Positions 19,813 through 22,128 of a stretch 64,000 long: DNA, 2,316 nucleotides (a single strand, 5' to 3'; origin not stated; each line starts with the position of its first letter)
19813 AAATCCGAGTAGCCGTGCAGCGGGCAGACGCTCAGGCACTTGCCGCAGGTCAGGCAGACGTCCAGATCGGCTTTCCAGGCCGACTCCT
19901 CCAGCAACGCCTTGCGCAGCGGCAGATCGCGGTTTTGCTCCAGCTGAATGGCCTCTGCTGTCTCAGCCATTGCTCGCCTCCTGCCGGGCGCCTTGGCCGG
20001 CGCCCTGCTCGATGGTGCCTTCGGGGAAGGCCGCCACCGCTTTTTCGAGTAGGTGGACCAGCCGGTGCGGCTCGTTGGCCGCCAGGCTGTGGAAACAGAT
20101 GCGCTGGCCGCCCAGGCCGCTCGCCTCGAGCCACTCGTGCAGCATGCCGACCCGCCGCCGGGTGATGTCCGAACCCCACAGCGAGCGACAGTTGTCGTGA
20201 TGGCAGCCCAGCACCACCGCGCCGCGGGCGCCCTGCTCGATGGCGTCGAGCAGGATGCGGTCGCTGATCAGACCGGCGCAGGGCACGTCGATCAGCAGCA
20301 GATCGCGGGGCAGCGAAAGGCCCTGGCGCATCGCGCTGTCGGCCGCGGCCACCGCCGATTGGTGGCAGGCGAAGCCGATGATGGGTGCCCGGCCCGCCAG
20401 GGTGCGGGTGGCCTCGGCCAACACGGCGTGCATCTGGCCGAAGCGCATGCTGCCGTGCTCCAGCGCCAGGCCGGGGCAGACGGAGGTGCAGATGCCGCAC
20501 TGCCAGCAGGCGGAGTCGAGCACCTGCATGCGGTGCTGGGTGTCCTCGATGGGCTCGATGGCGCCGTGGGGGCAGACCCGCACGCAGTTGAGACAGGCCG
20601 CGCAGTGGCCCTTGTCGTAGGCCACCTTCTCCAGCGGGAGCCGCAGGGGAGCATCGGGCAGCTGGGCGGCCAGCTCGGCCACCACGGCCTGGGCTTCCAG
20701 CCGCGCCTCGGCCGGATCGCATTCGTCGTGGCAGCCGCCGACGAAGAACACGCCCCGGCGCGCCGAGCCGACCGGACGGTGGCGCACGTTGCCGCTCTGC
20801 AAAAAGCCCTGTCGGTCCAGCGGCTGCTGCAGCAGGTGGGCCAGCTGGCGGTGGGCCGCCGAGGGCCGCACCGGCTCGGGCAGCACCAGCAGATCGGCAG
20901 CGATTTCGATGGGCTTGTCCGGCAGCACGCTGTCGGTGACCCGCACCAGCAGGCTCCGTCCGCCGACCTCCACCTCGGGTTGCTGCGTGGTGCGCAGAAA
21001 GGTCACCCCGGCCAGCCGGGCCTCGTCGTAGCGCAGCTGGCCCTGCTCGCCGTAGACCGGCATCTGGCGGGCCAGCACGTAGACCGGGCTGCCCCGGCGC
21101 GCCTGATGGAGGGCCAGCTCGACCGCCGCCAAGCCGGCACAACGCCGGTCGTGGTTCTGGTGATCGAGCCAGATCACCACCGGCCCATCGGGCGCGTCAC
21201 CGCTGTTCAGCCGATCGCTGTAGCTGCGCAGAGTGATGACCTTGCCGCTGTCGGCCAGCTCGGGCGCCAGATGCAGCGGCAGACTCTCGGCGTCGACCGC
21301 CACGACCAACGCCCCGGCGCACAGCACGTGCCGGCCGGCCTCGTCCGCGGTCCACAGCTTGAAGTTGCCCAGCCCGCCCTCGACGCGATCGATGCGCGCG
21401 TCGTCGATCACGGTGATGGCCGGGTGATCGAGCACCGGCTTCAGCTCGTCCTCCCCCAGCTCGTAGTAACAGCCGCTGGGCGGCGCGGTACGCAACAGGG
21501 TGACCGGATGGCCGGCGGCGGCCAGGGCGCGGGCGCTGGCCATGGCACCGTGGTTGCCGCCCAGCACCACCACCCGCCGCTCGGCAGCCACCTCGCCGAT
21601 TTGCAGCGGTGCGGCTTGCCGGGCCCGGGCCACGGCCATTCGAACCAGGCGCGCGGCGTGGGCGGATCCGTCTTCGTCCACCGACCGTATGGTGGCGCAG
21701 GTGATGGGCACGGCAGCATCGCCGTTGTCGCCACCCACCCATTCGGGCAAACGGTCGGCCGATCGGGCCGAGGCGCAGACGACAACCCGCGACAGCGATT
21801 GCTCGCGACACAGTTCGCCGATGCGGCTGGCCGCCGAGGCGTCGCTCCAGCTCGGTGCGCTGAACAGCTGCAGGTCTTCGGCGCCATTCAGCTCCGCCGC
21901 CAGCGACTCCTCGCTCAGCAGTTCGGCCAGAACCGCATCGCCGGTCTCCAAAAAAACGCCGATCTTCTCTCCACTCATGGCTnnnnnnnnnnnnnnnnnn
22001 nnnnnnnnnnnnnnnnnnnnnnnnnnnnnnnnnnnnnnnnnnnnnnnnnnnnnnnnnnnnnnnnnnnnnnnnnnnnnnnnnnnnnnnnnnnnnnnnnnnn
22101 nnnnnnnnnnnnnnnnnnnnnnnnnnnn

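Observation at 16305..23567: Soluble Hdr/Qmo-like redox module with a TusE/DsrC-like protein, under predicted sigma-54 control, without apr/sat/dsr neighbours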

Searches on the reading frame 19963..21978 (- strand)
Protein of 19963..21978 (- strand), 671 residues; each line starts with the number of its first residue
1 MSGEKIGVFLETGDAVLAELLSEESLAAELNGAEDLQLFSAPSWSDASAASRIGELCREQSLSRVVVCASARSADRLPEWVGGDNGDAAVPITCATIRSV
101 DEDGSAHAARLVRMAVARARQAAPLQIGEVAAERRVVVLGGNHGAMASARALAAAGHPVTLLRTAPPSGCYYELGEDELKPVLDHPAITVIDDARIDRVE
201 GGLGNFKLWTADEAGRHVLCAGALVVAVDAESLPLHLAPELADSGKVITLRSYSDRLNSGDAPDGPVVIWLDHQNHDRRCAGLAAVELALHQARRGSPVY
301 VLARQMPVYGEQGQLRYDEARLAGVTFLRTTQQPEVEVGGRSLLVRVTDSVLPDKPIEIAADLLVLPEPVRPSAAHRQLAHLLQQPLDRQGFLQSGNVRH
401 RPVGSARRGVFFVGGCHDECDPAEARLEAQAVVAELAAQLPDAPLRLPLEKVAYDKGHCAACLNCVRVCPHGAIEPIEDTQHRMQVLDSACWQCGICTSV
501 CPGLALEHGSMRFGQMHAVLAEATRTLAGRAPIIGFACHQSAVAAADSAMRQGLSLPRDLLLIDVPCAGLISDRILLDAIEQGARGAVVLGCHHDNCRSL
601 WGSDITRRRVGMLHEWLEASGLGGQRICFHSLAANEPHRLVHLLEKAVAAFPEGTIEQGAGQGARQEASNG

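Call 3: search_protein_families(library=pfam, proteins=[window:19963-21978:-], max_evalue=0.01)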
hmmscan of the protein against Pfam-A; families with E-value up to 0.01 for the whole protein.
window:19963-21978:- (671 aa): 12 families
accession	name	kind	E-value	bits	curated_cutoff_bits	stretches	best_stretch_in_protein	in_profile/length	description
PF02662.21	FlpD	-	8.4e-29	100.5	22.3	1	533-648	1-116/123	Methyl-viologen-reducing hydrogenase, delta subunit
PF00037.32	Fer4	-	3.2e-09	36.7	21.1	2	454-475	3-24/24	4Fe-4S binding domain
PF12838.12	Fer4_7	-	1e-08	35.9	27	1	458-502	1-49/52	4Fe-4S dicluster domain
PF13187.11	Fer4_9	-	1.3e-07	32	27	1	458-503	1-49/52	4Fe-4S dicluster domain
PF13237.11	Fer4_10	-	1.4e-07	31.8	25.5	1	452-502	2-53/53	4Fe-4S dicluster domain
PF14697.11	Fer4_21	-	8e-07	29.5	35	1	455-502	4-52/59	4Fe-4S dicluster domain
PF12837.12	Fer4_6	-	1.2e-06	28.7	25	1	451-474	1-24/24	4Fe-4S binding domain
PF07992.20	Pyr_redox_2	-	1.3e-06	28.5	26.1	1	135-393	2-257/291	Pyridine nucleotide-disulphide oxidoreductase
PF13484.11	Fer4_16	-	2.4e-05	25.5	30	0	458-477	1-20/66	4Fe-4S double cluster binding domain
PF25160.1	LdpA_Fe-S-bd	-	5.2e-05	23.4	27.6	1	465-504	9-41/49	LdpA Fe-S cluster-binding domain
PF13183.11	Fer4_8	-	9.5e-05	23.3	27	0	415-472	10-67/68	4Fe-4S dicluster domain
PF12797.12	Fer4_2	-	0.001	19.3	24.5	0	451-470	2-21/22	4Fe-4S binding domain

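Call 4: search_protein_families(library=ncbifam, proteins=[window:19963-21978:-], max_evalue=0.01)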
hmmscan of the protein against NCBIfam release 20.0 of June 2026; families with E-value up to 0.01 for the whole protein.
window:19963-21978:- (671 aa): 55 families (the best 25 are shown)
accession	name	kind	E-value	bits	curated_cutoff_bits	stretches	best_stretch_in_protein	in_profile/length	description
NF040770.1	hetero_SS_HdrA2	exception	4.6e-53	180.5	1100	2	310-648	431-765/777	CoB-CoM heterodisulfide reductase HdrA2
NF041778.1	hetero_SS_HdrA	equivalog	1.2e-30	106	1400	1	317-596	448-719/771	ferredoxin:CoB-CoM heterodisulfide reductase subunit HdrA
NF041891.1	hdrA_Methbact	equivalog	1.2e-25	89.9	1300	1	323-631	441-738/762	ferredoxin:CoB-CoM heterodisulfide reductase subunit HdrA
NF045873.1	F420_non_VhuD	exception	4.9e-12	46.1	215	1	533-643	4-114/132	F420-non-reducing hydrogenase iron-sulfur subunit VhuD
NF006221.0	PRK08348.1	subfamily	8.1e-10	38.5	124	1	451-508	38-94/136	NADH-plastoquinone oxidoreductase subunit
TIGR02700.1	flavo_MJ0208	hypoth_equivalog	2.7e-09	36.6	251.35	1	454-526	145-214/234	dihydromethanopterin reductase (acceptor)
NF007013.0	PRK09477.1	equivalog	2.7e-08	33.2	234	1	452-508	218-276/286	quinol dehydrogenase ferredoxin subunit NapH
NF040864.1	HgcB_ferredoxin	equivalog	1.2e-07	31.4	99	1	452-508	9-63/93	mercury methylation ferredoxin HgcB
TIGR02179.1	PorD_KorD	subfamily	4e-07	30.1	60.05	1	454-507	22-73/78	2-oxoacid:acceptor oxidoreductase, delta subunit, pyruvate/2-ketoisovalerate family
NF040684.1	PorD_Arch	equivalog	8.3e-07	29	120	1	453-507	28-80/85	pyruvate synthase subunit PorD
TIGR02163.1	napH_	subfamily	9.2e-07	28.6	213.05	1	451-507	194-252/255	NapH/MauN family ferredoxin-type protein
NF043039.1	HgcAB_like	equivalog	1.2e-06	28.4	285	1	450-506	293-349/350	HgcAB-like fusion protein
TIGR02494.1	PFLE_PFLC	subfamily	1.6e-06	27.6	174.35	1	451-511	42-102/293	glycyl-radical enzyme activating protein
NF007204.0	PRK09625.1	equivalog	2.5e-06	27.5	125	1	449-503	51-103/133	pyruvate flavodoxin oxidoreductase subunit delta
NF043069.1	T4HPD_activ_SAM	equivalog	2.8e-06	26.9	425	1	451-507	45-98/299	trans-4-hydroxy-L-proline dehydratase activase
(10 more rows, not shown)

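Call 7: find_homologous_proteins(query=window:19963-21978:-, max_evalue=1e-10)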
Query window:19963-21978:- (671 aa): 49 proteins with E <= 1e-10 among 8000 candidates.
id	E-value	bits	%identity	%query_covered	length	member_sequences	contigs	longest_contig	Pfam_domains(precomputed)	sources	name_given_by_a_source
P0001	0.0e+0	1500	100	100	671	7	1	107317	PF14697.12,PF02662.22,PF07992.21,PF12837.13,PF00037.33,PF12838.13,PF13237.12,PF13187.12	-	-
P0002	5.6e-217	741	55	98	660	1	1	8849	PF14697.12,PF02662.22,PF12837.13,PF00037.33,PF13484.12,PF12838.13,PF13237.12,PF13187.12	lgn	-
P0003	7.9e-215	734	54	97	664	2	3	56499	PF14697.12,PF02662.22,PF12837.13,PF00037.33,PF13484.12,PF12838.13,PF13237.12,PF13187.12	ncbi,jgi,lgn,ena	-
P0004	2.5e-213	729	53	98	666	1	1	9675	PF14697.12,PF02662.22,PF12837.13,PF00037.33,PF13484.12,PF12838.13,PF13237.12,PF13187.12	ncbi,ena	-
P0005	6.9e-211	721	52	97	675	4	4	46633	PF14697.12,PF02662.22,PF12837.13,PF00037.33,PF13484.12,PF12838.13,PF13237.12,PF13187.12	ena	-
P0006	1.6e-210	719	52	97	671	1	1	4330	PF14697.12,PF02662.22,PF12837.13,PF00037.33,PF13484.12,PF12838.13,PF25160.2,PF13237.12,PF13187.12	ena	-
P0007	1.5e-209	716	52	98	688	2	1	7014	PF02662.22,PF12837.13,PF00037.33,PF13484.12,PF12838.13,PF13237.12,PF13187.12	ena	-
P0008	8.1e-207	707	52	97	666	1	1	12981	PF14697.12,PF02662.22,PF12837.13,PF00037.33,PF13484.12,PF12838.13,PF13237.12,PF13187.12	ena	-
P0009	1.1e-206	707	51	98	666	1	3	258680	PF14697.12,PF02662.22,PF12837.13,PF00037.33,PF13484.12,PF12838.13,PF13237.12,PF13187.12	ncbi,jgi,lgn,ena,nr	ncbi:MAG TPA: hydrogenase iron-sulfur subunit [Myxococcota bacterium]|nr:hydrogenase iron-sulfur sub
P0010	8.9e-206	704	52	97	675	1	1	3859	PF14697.12,PF02662.22,PF12837.13,PF00037.33,PF13484.12,PF12838.13,PF13237.12,PF13187.12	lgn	-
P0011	1.8e-204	699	49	100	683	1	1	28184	PF14697.12,PF02662.22,PF12837.13,PF00037.33,PF13484.12,PF12838.13,PF13237.12,PF13187.12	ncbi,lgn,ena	-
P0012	2.2e-204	699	51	97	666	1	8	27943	PF14697.12,PF02662.22,PF12837.13,PF00037.33,PF13484.12,PF12838.13,PF13237.12,PF13187.12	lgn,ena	-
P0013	3.3e-204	698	51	97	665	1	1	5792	PF14697.12,PF02662.22,PF12837.13,PF00037.33,PF13484.12,PF12838.13,PF13237.12,PF13187.12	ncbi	-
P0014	5.2e-204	698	53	93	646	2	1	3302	PF14697.12,PF02662.22,PF12837.13,PF00037.33,PF13484.12,PF12838.13,PF13187.12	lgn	-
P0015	2.5e-203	696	50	97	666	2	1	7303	PF14697.12,PF02662.22,PF12837.13,PF00037.33,PF13484.12,PF12838.13,PF13237.12,PF13187.12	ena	-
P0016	6.2e-202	691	51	97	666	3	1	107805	PF14697.12,PF02662.22,PF12837.13,PF00037.33,PF13484.12,PF12838.13,PF13237.12,PF13187.12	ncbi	-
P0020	3.1e-200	685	53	97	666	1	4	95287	PF14697.12,PF02662.22,PF12837.13,PF00037.33,PF13484.12,PF12838.13,PF13237.12,PF13187.12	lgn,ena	-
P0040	4.6e-149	516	40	97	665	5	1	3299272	PF14697.12,PF02662.22,PF12837.13,PF00037.33,PF13484.12,PF12838.13,PF13237.12,PF13187.12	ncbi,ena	-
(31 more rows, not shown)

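Call 8: find_encoding_contigs(protein=P0009, flank=10000, max_places=2)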
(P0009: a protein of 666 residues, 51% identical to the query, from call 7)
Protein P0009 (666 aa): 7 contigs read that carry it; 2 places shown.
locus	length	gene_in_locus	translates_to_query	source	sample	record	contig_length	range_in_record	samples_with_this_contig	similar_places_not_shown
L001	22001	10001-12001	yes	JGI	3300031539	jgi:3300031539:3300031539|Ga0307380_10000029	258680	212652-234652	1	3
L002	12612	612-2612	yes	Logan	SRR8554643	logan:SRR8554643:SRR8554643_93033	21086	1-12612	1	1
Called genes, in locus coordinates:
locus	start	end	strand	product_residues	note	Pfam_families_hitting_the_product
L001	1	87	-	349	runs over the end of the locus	PF13247:Fer4_11, PF12797:Fer4_2 (weak), PF00037:Fer4 (weak), PF12837:Fer4_6 (weak), PF12838:Fer4_7 (weak), PF13187:Fer4_9 (weak), PF13237:Fer4_10 (weak)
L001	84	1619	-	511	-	PF02085:Cytochrom_CIII, PF14522:Cytochrome_C7 (faint), PF14537:Cytochrom_c3_2 (faint), PF02085:Cytochrom_CIII, PF22113:Mtrc-MtrF_II-IV_dom (weak), PF02085:Cytochrom_CIII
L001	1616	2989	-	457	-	PF13183:Fer4_8, PF02754:CCG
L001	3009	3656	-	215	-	-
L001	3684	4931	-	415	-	-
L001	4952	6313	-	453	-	PF00989:PAS, PF08448:PAS_4, PF13426:PAS_9, PF00158:Sigma54_activat, PF14532:Sigma54_activ_2, PF07728:AAA_5, PF25601:AAA_lid_14, PF02954:HTH_8, +1 more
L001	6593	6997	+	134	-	PF00072:Response_reg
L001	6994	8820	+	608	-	PF00989:PAS (faint), PF13188:PAS_8 (faint), PF08448:PAS_4, PF13426:PAS_9 (weak), PF02518:HATPase_c, PF14501:HATPase_c_5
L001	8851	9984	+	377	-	PF00890:FAD_binding_2, PF01266:DAO, PF01946:Thi4 (weak), PF05834:Lycopene_cycl (weak), PF07992:Pyr_redox_2, PF12831:FAD_oxidored, PF13450:NAD_binding_8, PF07992:Pyr_redox_2 (weak), +1 more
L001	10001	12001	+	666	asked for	PF00037:Fer4 (weak), PF12837:Fer4_6 (weak), PF12838:Fer4_7 (weak), PF13187:Fer4_9 (weak), PF13237:Fer4_10 (weak), PF13484:Fer4_16 (faint), PF14697:Fer4_21 (weak), PF02662:FlpD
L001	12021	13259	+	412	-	PF14697:Fer4_21 (faint), PF25160:LdpA_Fe-S-bd (faint), PF12838:Fer4_7, PF13183:Fer4_8, PF13187:Fer4_9 (weak), PF13237:Fer4_10 (faint), PF13534:Fer4_17, PF02754:CCG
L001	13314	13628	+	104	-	PF04358:DsrC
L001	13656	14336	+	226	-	PF12225:DUF5981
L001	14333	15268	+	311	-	PF02219:MTHFR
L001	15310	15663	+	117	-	PF00072:Response_reg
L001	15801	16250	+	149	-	PF02082:Rrf2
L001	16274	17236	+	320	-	PF02665:Nitrate_red_gam (weak)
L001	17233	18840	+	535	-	PF13187:Fer4_9 (faint), PF13237:Fer4_10 (faint), PF00037:Fer4 (faint), PF13183:Fer4_8, PF02754:CCG (weak)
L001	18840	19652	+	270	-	PF02985:HEAT (faint), PF13646:HEAT_2 (weak)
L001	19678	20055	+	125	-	PF00072:Response_reg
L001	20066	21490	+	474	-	PF08448:PAS_4, PF13426:PAS_9 (weak), PF00989:PAS (weak), PF08448:PAS_4, PF02518:HATPase_c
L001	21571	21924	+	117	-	PF00072:Response_reg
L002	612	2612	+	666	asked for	PF00037:Fer4 (weak), PF12837:Fer4_6 (weak), PF12838:Fer4_7 (weak), PF13187:Fer4_9 (weak), PF13237:Fer4_10 (weak), PF13484:Fer4_16 (faint), PF14697:Fer4_21 (weak), PF02662:FlpD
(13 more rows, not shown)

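Call 9: find_encoding_contigs(protein=P0040, flank=10000, max_places=2)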
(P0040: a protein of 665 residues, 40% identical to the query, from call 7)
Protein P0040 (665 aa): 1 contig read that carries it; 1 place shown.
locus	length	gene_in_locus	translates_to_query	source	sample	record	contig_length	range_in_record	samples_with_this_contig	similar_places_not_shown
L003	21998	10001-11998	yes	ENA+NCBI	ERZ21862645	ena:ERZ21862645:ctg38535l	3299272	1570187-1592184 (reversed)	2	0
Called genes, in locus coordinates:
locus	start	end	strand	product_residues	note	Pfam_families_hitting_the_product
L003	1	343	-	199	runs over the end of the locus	-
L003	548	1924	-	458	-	PF00072:Response_reg, PF00158:Sigma54_activat, PF14532:Sigma54_activ_2, PF07728:AAA_5 (weak), PF25601:AAA_lid_14, PF02954:HTH_8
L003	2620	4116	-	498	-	PF01425:Amidase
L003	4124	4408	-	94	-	PF02686:GatC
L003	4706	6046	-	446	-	PF00989:PAS, PF08448:PAS_4, PF13426:PAS_9, PF00158:Sigma54_activat, PF14532:Sigma54_activ_2, PF25601:AAA_lid_14, PF02954:HTH_8, PF18024:HTH_50, +2 more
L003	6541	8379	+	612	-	PF13188:PAS_8 (faint), PF08448:PAS_4, PF12860:PAS_7 (faint), PF13426:PAS_9 (weak), PF00989:PAS, PF08448:PAS_4, PF13426:PAS_9, PF02518:HATPase_c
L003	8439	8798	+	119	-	PF00072:Response_reg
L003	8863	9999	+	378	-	PF00070:Pyr_redox (weak), PF00890:FAD_binding_2, PF01134:GIDA (weak), PF01266:DAO, PF05834:Lycopene_cycl (weak), PF07992:Pyr_redox_2, PF12831:FAD_oxidored, PF13450:NAD_binding_8, +2 more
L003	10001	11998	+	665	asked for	PF00037:Fer4 (faint), PF12837:Fer4_6 (faint), PF13237:Fer4_10 (weak), PF14697:Fer4_21 (weak), PF12838:Fer4_7, PF13187:Fer4_9 (weak), PF13484:Fer4_16 (faint), PF02662:FlpD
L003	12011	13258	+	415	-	PF13237:Fer4_10 (weak), PF14697:Fer4_21 (faint), PF12838:Fer4_7, PF13183:Fer4_8, PF13187:Fer4_9, PF13534:Fer4_17, PF02754:CCG (weak)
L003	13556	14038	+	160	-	PF10114:PocR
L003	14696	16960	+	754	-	PF02366:PMT (weak), PF13231:PMT_2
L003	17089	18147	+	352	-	PF02445:NadA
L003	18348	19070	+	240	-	PF03548:LolA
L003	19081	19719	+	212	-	-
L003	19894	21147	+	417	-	PF04055:Radical_SAM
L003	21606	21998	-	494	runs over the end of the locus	PF00089:Trypsin, PF13365:Trypsin_2, PF00595:PDZ, PF13180:PDZ_2, PF17820:PDZ_6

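Call 13: find_related_loci(query=A1, collection=genome_contigs, flank=10000)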
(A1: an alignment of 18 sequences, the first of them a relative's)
Query A1 (671 aa) in genome_contigs; peptide patterns used: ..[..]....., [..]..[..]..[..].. (x = any residue, [..] = any of these).
54 stretches matched a pattern; 15 encode a relative of the query (tblastn E <= 1e-3); 15 distinct loci.
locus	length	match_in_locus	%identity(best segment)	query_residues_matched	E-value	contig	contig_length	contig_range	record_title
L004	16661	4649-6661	93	1-671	0e+0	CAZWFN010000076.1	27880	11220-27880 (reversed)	MAG TPA_asm: uncultured Myxococcales bacterium isolate SRP332253_co1_126 genome assembly, contig: NODE_2497_length_27880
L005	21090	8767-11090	54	5-656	0e+0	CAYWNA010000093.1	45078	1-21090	MAG TPA_asm: uncultured Pirellulaceae bacterium isolate binchicken_co65_467 genome assembly, contig: NODE_3198_length_45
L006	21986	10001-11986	51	2-656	0e+0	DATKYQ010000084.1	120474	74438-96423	MAG TPA_asm: Myxococcota bacterium isolate SMAG_U14223 k141_4552247, whole genome shotgun sequence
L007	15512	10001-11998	51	5-663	0e+0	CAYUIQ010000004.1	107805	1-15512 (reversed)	MAG TPA_asm: uncultured Planctomycetaceae bacterium isolate SRP167671_co1_171 genome assembly, contig: NODE_141_length_1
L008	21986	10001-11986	50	2-656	0e+0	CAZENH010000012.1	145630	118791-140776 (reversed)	MAG TPA_asm: uncultured Myxococcales bacterium isolate binchicken_co150_700 genome assembly, contig: NODE_112_length_145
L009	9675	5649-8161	52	2-665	0e+0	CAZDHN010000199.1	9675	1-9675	MAG TPA_asm: uncultured Planctomycetaceae bacterium isolate binchicken_co181_562 genome assembly, contig: NODE_14230_len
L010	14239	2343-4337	50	5-667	0e+0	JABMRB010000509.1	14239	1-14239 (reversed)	MAG: Candidatus Nealsonbacteria bacterium isolate bin.20 k141_2546646, whole genome shotgun sequence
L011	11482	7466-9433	49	3-654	0e+0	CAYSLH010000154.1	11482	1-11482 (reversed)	MAG TPA_asm: uncultured Myxococcales bacterium isolate SRP163575_co1_108 genome assembly, contig: NODE_12422_length_1148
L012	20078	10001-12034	49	4-671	0e+0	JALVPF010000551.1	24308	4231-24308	MAG: Myxococcales bacterium isolate A3_metabat1_scaf2bin.099 A3_NODE_800_length_24308_cov_2.222820, whole genome shotgun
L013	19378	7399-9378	49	3-656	0e+0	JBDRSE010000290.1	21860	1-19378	MAG: bacterium isolate MEGAHIT-group-3.13 k141_194194, whole genome shotgun sequence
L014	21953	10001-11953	39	1-648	9e-148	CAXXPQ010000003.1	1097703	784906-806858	MAG: Myxococcota bacterium isolate 47235228-1a69-4079-bee5-5cff8c319118 genome assembly, contig: contig_3, whole genome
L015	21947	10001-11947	38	1-647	2e-142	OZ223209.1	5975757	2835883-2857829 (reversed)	MAG: Myxococcota bacterium isolate 6e5ad1d4-156e-4916-952c-8a0b14857fe9 genome assembly, chromosome: 1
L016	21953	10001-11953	40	1-648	2e-137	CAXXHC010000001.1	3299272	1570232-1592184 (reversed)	MAG: Myxococcota bacterium isolate df99fd88-303e-4d73-b9e8-6fd6d014d839 genome assembly, contig: contig_1, whole genome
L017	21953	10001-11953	39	1-648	4e-131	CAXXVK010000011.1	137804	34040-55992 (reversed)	MAG: Myxococcota bacterium isolate 9026f203-f4fd-4e78-b743-5aa82beef240 genome assembly, contig: contig_11, whole genome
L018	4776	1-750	63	414-663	6e-93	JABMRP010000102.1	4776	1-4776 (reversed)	MAG: Planctomycetota bacterium isolate bin.375 k141_480080, whole genome shotgun sequence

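Call 19: search_solved_structures(query=window:19963-21978:-, max_evalue=0.001)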
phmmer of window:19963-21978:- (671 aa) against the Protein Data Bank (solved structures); distinct sequences matched with E-value up to 0.001: 11.
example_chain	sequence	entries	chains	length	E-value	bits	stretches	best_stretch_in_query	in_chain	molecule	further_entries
5odc_A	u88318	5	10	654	3e-20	75.7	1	319-514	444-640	Heterodisulfide reductase, subunit A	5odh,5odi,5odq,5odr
7bkb_A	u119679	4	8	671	8.7e-20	74.2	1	296-508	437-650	CoB--CoM heterodisulfide reductase iron-sulfur subunit A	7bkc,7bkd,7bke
8rvu_a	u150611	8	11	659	5.7e-19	71.4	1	322-520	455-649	H(2):CoB-CoM heterodisulfide,ferredoxin reductase subunit A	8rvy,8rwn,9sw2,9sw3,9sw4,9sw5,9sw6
8rvv_A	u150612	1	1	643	7.3e-19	71.1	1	322-519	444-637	H(2):CoB-CoM heterodisulfide,ferredoxin reductase subunit A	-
9sfi_A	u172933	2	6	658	7.5e-15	57.9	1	296-509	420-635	CoB--CoM heterodisulfide reductase iron-sulfur subunit A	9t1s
5odc_D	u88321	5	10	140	8.3e-13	51.1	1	532-641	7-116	Methyl-viologen reducing hydrogenase subunit D | Methyl-viologen reducing hydrogenase, subunit D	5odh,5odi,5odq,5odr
9sw2_D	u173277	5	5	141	4.7e-12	48.6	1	532-644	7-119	F420-non-reducing hydrogenase iron-sulfur subunit D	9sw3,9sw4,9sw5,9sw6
8rvu_F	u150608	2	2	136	4.2e-10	42.2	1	532-641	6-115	Methyl viologen-reducing hydrogenase, subunit D-related protein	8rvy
8rvv_F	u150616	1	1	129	4.6e-10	42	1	532-641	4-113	Methyl viologen-reducing hydrogenase, subunit D-related protein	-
7bkb_F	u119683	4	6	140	4.1e-08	35.6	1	532-640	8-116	F420-non-reducing hydrogenase subunit D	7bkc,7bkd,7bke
9sfi_K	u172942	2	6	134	2.1e-07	33.3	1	532-633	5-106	F420-non-reducing hydrogenase subunit delta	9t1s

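Call 30: find_encoding_contigs(protein=P0016, flank=10000, max_places=1)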
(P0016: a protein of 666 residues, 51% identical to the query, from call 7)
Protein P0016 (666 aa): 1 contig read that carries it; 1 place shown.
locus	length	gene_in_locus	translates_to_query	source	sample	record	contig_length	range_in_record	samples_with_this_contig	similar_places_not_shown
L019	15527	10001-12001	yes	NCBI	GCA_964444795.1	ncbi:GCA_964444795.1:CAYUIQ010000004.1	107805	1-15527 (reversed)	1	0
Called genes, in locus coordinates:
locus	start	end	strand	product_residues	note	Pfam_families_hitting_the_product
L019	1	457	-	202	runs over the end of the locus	PF01814:Hemerythrin (weak)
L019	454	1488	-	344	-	PF03599:CdhD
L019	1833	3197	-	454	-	PF00989:PAS, PF08448:PAS_4, PF13188:PAS_8 (weak), PF13426:PAS_9, PF00158:Sigma54_activat, PF14532:Sigma54_activ_2, PF25601:AAA_lid_14, PF02954:HTH_8, +1 more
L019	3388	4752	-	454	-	PF13372:Alginate_exp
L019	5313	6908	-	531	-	PF00989:PAS, PF08448:PAS_4, PF13188:PAS_8 (weak), PF13426:PAS_9, PF00158:Sigma54_activat, PF14532:Sigma54_activ_2, PF25601:AAA_lid_14, PF02954:HTH_8, +3 more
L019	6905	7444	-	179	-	-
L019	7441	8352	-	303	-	PF08901:DUF1847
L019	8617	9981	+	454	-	PF07992:Pyr_redox_2, PF12831:FAD_oxidored (weak), PF13450:NAD_binding_8 (weak)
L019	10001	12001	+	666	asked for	PF00037:Fer4 (weak), PF12837:Fer4_6 (weak), PF12838:Fer4_7 (weak), PF13187:Fer4_9 (weak), PF13237:Fer4_10 (weak), PF13484:Fer4_16 (faint), PF14697:Fer4_21 (weak), PF02662:FlpD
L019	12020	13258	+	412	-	PF12838:Fer4_7 (faint), PF13746:Fer4_18 (faint), PF14697:Fer4_21 (faint), PF13183:Fer4_8, PF13187:Fer4_9 (weak), PF13534:Fer4_17, PF02754:CCG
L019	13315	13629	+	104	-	PF04358:DsrC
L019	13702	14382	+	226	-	PF12225:DUF5981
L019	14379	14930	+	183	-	PF02662:FlpD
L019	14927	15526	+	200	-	?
